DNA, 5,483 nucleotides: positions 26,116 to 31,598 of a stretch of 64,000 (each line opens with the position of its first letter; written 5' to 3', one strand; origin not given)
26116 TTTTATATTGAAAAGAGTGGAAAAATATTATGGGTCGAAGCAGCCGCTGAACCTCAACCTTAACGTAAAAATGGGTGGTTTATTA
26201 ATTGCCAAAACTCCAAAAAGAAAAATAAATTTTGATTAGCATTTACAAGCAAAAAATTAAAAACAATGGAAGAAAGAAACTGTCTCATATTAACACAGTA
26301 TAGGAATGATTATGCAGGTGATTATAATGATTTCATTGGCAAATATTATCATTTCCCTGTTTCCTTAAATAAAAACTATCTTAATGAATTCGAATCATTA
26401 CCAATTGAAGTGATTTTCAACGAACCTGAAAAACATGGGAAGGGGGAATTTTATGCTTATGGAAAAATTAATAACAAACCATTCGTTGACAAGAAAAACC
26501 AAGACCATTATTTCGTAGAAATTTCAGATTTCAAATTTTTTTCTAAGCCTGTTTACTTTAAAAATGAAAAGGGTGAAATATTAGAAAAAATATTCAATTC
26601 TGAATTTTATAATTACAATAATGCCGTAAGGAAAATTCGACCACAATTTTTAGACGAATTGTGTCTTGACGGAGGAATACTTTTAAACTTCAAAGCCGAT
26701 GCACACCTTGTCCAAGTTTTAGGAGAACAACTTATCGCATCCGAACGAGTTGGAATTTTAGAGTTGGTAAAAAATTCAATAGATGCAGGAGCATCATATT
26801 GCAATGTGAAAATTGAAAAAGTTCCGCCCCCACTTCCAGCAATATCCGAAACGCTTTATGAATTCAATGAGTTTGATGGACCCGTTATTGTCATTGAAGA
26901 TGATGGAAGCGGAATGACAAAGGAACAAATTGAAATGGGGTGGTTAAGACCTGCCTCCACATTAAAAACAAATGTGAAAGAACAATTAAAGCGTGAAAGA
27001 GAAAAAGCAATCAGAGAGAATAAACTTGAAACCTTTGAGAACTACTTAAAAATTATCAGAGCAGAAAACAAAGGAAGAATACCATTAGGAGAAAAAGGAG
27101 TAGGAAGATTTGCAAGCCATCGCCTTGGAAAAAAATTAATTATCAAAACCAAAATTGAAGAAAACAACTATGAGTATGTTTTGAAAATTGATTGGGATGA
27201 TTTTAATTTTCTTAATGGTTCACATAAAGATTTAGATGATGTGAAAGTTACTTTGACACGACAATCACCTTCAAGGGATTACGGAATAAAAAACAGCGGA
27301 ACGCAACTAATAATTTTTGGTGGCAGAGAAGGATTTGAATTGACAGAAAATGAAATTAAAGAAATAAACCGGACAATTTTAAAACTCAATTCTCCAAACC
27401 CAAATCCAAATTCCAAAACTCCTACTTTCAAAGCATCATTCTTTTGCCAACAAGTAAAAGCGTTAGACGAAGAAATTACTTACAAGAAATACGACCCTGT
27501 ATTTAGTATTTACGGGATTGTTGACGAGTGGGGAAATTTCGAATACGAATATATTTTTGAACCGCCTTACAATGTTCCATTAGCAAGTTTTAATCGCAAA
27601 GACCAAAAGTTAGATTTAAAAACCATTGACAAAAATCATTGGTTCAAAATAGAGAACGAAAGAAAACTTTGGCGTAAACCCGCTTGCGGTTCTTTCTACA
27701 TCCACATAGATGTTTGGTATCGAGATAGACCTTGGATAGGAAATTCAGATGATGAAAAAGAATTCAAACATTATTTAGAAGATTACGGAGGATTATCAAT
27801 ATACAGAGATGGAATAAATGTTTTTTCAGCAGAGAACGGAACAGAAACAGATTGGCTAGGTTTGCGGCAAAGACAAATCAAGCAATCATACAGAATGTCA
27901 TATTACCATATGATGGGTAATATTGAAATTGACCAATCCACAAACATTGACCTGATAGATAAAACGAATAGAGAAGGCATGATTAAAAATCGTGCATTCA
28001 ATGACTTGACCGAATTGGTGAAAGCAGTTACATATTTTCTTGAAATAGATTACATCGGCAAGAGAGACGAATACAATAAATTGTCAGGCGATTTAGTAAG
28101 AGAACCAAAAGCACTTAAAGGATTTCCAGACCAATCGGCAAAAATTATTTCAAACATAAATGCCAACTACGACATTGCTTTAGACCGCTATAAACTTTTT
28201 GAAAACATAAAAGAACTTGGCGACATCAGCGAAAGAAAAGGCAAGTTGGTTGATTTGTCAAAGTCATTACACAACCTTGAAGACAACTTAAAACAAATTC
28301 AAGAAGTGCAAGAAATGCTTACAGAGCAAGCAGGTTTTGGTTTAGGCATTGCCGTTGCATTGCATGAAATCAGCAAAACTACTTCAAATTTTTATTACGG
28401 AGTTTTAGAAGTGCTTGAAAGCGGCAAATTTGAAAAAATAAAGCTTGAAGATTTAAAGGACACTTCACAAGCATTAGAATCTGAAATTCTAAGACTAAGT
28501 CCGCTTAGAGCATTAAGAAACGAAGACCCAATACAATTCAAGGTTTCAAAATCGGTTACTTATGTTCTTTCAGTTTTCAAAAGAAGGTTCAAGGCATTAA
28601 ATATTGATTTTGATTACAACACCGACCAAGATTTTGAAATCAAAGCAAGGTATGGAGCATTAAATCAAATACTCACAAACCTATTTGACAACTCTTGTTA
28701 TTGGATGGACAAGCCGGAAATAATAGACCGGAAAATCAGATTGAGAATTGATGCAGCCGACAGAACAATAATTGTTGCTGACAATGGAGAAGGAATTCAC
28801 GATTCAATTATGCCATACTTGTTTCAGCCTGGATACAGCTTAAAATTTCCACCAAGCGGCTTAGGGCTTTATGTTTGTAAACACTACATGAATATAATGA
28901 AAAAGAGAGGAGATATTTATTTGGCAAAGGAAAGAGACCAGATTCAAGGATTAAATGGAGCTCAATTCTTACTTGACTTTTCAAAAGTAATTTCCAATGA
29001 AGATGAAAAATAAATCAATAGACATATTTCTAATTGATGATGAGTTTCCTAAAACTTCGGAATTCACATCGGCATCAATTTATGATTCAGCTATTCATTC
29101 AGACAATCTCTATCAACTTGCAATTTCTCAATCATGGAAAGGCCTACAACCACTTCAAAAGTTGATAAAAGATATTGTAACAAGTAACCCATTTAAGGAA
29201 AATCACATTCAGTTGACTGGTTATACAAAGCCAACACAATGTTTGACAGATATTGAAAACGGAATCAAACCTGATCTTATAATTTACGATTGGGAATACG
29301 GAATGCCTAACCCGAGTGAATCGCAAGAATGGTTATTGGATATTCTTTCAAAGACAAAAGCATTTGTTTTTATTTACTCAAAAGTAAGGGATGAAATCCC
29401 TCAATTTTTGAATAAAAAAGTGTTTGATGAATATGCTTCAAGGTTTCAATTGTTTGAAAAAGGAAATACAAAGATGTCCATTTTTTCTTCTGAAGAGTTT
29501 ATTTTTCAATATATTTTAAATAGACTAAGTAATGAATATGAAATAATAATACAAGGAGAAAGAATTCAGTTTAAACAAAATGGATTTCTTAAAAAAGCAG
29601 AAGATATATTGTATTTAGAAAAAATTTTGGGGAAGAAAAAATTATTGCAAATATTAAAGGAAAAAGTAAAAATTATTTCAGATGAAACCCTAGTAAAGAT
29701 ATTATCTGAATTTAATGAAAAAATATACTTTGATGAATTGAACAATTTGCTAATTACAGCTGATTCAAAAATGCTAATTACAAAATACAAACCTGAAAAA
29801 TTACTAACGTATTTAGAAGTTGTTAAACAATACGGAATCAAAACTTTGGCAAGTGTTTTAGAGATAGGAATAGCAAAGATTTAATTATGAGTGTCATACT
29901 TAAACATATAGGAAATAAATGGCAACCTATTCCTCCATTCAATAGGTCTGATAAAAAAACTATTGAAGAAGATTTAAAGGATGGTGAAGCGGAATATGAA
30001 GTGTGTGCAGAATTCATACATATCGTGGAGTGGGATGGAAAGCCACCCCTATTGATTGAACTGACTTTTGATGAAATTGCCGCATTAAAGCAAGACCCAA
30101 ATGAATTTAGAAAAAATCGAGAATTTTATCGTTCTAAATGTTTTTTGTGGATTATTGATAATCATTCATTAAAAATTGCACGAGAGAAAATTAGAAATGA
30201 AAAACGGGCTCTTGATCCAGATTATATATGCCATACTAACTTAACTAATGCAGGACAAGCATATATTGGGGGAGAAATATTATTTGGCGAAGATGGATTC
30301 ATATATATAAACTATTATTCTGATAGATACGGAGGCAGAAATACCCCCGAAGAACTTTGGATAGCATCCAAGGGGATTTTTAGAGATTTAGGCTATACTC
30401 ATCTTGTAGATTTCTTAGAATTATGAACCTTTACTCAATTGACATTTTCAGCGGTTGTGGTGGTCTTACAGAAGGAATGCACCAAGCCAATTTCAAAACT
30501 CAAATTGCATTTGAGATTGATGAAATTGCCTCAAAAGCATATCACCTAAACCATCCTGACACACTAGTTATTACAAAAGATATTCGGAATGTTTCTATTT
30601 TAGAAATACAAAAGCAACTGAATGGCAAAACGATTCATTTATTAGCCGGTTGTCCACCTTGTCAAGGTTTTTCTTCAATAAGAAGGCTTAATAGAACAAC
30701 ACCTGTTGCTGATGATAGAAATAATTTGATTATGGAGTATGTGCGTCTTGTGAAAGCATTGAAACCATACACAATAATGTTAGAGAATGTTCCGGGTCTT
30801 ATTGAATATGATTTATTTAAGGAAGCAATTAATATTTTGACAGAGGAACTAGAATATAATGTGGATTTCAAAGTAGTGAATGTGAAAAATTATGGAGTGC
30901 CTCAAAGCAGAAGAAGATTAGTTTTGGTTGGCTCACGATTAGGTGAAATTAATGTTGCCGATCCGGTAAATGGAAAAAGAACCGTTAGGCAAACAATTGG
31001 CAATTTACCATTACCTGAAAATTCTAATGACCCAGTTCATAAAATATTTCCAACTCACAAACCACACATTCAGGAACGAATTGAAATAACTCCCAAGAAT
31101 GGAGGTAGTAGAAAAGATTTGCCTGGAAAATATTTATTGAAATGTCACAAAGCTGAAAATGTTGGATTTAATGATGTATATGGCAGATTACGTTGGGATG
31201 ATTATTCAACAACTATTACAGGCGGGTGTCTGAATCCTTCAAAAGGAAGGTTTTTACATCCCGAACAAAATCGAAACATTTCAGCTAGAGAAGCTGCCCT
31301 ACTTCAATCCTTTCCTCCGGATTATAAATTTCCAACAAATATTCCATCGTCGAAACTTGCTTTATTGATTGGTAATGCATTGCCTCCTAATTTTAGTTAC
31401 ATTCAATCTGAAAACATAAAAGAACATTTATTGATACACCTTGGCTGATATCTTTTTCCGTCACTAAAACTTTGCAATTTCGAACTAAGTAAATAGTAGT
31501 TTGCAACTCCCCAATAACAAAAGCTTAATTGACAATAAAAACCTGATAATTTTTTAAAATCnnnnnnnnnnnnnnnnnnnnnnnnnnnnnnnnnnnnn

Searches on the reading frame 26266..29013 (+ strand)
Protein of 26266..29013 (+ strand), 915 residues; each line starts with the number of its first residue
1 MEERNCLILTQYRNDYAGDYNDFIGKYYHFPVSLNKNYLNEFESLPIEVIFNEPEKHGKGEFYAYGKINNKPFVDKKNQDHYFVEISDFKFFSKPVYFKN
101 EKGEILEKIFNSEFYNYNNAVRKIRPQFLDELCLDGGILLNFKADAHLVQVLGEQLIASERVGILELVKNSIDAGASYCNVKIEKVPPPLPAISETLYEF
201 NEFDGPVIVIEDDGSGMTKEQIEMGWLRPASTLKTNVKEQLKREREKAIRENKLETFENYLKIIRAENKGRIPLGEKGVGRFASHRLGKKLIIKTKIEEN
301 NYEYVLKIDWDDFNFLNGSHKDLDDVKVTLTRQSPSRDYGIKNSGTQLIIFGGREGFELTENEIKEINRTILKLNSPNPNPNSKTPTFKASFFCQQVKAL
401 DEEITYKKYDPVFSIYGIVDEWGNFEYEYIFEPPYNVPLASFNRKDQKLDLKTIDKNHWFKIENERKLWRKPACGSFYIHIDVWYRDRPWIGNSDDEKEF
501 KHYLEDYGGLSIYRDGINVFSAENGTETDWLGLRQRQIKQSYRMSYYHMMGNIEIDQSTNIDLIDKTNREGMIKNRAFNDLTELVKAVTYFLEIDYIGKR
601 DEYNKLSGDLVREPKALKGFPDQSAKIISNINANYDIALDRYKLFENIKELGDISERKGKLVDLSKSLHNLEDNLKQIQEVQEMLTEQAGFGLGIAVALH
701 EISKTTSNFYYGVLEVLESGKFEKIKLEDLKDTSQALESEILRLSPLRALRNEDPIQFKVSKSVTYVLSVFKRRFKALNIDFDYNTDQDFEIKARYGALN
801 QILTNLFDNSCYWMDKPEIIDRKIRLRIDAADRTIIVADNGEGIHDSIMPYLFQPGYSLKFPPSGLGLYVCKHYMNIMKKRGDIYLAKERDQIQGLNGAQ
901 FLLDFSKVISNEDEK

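Call 8: search_protein_families(library=pfam, proteins=[window:26266-29013:+], max_evalue=0.01)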
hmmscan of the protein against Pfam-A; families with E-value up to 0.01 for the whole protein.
window:26266-29013:+ (915 aa): 2 families
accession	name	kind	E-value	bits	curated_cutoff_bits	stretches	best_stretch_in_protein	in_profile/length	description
PF13589.12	HATPase_c_3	-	7.2e-16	58.9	25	1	163-312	6-107/137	Histidine kinase-, DNA gyrase B-, and HSP90-like ATPase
PF02518.31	HATPase_c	-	3.2e-15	57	26.4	1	798-890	5-97/111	Histidine kinase-, DNA gyrase B-, and HSP90-like ATPase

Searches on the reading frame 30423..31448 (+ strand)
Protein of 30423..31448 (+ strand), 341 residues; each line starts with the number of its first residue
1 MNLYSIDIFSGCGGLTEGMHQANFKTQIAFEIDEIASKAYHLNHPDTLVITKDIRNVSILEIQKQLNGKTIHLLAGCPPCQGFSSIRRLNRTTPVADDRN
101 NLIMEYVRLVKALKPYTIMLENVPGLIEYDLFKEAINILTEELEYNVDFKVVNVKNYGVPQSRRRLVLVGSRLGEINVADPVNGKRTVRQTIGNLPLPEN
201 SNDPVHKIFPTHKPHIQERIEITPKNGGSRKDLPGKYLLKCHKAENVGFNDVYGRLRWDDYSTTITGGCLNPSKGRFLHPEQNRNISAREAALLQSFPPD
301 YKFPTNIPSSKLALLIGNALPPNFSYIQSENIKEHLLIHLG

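Call 84: search_protein_families(library=pfam, proteins=[window:30423-31448:+], max_evalue=0.001)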
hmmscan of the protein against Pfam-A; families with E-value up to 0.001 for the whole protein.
window:30423-31448:+ (341 aa): 1 family
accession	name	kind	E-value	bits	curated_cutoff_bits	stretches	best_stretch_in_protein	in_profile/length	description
PF00145.23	DNA_methylase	-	1.5e-55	189.3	22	1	5-332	3-322/324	C-5 cytosine-specific DNA methylase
